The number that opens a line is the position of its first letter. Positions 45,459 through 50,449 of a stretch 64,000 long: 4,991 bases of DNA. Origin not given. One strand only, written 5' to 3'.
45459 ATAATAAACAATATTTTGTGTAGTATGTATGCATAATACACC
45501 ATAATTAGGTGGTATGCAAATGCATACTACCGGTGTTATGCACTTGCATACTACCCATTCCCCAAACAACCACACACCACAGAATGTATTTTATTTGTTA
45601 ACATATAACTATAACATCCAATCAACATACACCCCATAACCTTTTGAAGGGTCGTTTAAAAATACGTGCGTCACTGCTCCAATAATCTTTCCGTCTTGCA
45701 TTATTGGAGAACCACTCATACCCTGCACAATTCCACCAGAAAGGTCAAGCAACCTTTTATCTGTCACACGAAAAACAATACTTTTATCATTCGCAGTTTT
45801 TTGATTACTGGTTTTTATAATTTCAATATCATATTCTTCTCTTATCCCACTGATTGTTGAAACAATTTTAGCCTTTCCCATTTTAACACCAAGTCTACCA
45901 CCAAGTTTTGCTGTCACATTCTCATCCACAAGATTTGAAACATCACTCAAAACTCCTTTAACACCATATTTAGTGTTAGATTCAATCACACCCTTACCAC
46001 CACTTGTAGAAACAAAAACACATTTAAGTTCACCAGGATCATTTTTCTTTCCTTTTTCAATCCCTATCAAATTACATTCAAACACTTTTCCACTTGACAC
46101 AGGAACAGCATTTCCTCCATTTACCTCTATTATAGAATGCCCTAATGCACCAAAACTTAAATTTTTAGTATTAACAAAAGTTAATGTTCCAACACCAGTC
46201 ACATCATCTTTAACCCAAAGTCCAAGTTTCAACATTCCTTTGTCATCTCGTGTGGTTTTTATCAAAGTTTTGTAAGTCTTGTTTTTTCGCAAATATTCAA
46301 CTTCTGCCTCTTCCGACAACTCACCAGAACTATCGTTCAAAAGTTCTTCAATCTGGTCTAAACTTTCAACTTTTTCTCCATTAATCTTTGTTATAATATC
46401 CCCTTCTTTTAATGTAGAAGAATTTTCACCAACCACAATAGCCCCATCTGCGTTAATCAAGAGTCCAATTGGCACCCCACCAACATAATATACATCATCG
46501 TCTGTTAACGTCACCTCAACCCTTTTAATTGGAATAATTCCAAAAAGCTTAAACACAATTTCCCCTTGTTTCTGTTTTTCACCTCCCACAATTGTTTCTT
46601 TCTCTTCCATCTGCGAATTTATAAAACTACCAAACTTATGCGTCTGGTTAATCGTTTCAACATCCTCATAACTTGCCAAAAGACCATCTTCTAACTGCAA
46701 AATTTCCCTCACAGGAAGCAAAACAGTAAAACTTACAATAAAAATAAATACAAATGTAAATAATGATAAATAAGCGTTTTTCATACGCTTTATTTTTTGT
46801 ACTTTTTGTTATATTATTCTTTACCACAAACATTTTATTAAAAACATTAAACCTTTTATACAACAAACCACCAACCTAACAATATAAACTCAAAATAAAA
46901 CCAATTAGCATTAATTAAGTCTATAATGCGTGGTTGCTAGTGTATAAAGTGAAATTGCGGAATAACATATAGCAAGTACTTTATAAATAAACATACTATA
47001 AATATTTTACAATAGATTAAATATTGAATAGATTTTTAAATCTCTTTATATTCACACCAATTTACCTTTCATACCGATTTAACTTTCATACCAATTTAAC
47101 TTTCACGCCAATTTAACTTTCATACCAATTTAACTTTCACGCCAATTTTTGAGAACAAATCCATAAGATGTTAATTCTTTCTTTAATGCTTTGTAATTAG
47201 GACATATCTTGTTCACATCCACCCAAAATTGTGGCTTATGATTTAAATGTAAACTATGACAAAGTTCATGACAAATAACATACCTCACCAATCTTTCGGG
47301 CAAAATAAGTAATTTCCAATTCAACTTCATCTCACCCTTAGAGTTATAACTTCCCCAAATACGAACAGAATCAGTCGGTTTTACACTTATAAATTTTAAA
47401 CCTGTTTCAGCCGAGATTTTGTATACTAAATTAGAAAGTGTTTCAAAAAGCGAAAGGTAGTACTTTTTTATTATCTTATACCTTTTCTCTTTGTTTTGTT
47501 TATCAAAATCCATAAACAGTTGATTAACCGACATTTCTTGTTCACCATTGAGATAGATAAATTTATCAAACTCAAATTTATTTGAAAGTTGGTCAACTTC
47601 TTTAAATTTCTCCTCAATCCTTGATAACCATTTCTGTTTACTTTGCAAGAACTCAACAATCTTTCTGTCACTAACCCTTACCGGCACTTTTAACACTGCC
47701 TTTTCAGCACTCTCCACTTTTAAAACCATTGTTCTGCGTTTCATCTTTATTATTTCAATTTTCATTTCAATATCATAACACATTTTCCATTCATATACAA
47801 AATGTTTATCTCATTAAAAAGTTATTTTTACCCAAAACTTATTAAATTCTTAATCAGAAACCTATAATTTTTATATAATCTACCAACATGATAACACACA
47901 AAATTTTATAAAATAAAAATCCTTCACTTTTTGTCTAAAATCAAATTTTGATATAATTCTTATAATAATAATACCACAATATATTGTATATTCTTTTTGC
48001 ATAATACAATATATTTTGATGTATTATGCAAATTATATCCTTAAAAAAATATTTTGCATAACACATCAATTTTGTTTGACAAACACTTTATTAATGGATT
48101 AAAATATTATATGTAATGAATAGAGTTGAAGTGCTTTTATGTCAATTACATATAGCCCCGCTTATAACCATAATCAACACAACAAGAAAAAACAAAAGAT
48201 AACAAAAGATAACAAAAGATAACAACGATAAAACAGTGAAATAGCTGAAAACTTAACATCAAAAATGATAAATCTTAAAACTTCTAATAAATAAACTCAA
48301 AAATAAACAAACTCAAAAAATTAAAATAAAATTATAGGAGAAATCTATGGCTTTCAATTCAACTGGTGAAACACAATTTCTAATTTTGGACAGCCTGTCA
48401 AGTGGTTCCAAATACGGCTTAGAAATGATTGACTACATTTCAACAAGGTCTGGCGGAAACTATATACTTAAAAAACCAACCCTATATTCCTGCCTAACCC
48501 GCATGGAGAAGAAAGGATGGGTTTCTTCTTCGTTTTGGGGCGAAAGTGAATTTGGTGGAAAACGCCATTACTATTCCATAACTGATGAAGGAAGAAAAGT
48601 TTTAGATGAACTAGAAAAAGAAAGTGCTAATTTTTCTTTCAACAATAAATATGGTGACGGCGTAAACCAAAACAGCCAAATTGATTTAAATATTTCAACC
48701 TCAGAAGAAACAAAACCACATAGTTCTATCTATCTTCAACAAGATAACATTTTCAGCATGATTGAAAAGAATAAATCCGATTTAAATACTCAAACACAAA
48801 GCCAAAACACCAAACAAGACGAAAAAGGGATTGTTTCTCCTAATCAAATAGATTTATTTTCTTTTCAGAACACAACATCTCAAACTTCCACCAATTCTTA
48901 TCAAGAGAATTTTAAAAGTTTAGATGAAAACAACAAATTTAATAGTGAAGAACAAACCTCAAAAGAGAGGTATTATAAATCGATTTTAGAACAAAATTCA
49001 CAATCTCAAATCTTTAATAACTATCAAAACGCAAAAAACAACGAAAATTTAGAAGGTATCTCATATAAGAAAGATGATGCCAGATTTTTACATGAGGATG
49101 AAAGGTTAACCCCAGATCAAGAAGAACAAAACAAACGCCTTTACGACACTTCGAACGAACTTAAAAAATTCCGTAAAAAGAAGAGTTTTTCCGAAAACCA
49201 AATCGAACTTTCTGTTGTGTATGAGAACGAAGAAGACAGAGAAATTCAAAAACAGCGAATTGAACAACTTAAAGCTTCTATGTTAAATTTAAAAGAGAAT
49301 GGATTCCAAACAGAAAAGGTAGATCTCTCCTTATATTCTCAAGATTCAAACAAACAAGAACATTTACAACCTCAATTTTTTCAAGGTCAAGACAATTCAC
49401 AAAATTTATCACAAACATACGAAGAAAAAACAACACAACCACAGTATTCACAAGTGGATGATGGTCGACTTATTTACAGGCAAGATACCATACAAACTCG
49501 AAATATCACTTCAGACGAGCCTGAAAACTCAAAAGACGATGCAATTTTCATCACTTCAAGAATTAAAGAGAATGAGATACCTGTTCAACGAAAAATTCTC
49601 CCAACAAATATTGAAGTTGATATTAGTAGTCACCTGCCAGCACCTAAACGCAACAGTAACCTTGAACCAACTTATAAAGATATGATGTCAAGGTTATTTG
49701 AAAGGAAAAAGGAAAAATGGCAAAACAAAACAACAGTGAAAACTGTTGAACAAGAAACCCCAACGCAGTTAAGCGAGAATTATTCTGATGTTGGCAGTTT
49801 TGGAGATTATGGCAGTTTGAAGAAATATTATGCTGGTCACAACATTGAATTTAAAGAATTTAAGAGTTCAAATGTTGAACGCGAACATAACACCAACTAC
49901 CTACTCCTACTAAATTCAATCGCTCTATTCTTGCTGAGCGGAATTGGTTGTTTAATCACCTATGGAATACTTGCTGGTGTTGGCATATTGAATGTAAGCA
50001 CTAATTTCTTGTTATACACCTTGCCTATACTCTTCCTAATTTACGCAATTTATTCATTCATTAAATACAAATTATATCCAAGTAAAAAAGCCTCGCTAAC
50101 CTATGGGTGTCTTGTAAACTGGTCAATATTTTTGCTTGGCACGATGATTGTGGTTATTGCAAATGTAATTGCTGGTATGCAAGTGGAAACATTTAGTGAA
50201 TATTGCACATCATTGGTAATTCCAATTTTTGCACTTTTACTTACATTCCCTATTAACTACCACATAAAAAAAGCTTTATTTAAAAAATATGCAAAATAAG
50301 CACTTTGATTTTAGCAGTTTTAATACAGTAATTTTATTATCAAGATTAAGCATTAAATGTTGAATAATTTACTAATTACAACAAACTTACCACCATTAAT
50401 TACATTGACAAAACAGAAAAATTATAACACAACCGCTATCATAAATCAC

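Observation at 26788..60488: A dispersed ~32 bp imperfect-palindrome family restricted to spacers, with a core resembling an NrdR box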

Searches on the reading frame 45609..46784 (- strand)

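Call 11: search_protein_families(library=ncbifam, proteins=[window:45609-46784:-])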
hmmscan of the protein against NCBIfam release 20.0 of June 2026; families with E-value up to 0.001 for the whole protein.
window:45609-46784:- (391 aa): 3 families
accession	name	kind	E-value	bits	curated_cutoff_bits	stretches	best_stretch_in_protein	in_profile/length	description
TIGR02860.1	spore_IV_B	equivalog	1.1e-92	311.1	305.25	1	8-391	8-396/402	SpoIVB peptidase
TIGR02037.1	degP_htrA_DO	subfamily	4.7e-05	22.5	416.2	1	122-182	274-332/434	Do family serine endopeptidase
NF041521.1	HhoA_HhoB_HtrA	equivalog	6.8e-05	22.3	450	0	122-177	278-331/335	HhoA/HhoB/HtrA family serine endopeptidase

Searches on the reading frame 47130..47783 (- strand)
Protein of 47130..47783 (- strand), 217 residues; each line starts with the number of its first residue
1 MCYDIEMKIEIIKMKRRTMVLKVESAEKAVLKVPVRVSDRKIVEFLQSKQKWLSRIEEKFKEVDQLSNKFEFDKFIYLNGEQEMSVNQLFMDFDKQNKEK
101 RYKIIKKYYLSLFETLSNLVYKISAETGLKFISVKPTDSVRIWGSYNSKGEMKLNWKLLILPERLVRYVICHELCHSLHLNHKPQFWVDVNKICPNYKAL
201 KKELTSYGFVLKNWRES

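Call 11: search_protein_families(library=ncbifam, proteins=[window:47130-47783:-])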
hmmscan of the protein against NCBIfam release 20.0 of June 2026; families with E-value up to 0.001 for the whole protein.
window:47130-47783:- (217 aa): 0 families

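Call 50: search_protein_families(library=pfam, proteins=[window:47130-47783:-], max_evalue=0.01)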
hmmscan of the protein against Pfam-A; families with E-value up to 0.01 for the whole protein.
window:47130-47783:- (217 aa): 3 families
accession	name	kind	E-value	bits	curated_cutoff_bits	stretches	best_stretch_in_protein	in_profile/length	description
PF01863.23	YgjP-like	-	4.8e-36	125.2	26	1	17-206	1-206/207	YgjP-like, metallopeptidase domain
PF08325.16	WLM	-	5.8e-06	27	26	1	161-203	78-120/190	WLM domain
PF10263.15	SprT-like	-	0.0053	17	25.6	1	143-179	33-74/108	SprT-like family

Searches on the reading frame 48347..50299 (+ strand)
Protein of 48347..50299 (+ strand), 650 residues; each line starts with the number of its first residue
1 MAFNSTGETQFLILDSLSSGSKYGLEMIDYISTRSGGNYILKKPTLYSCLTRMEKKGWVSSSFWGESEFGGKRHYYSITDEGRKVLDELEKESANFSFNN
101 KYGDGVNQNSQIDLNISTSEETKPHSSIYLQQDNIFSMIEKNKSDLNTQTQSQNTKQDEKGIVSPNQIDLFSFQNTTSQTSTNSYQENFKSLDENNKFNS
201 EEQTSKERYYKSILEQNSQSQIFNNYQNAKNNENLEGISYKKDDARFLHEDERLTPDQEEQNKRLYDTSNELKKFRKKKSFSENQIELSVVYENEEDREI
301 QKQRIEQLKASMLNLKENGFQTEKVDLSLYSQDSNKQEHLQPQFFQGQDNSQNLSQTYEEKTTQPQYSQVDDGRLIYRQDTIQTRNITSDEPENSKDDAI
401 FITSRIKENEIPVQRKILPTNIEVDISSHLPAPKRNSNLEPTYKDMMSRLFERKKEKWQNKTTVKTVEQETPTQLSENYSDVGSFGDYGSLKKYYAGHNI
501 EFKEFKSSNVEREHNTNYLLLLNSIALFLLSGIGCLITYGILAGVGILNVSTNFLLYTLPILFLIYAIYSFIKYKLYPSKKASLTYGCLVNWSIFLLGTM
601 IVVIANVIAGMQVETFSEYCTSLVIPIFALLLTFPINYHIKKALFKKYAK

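Call 11: search_protein_families(library=ncbifam, proteins=[window:48347-50299:+])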
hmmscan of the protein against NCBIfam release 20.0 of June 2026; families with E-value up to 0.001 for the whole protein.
window:48347-50299:+ (650 aa): 1 family
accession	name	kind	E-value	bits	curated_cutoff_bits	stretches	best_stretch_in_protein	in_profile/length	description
TIGR03433.1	padR_acidobact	paralog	1.5e-15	57.1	101.8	1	7-92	3-87/101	PadR family transcriptional regulator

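Call 50: search_protein_families(library=pfam, proteins=[window:48347-50299:+], max_evalue=0.01)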
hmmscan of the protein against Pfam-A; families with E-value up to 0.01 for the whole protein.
window:48347-50299:+ (650 aa): 1 family
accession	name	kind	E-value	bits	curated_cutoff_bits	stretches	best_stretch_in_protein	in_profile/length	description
PF03551.20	PadR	-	3.4e-15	56.2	27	1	13-87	1-74/75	Transcriptional regulator PadR-like family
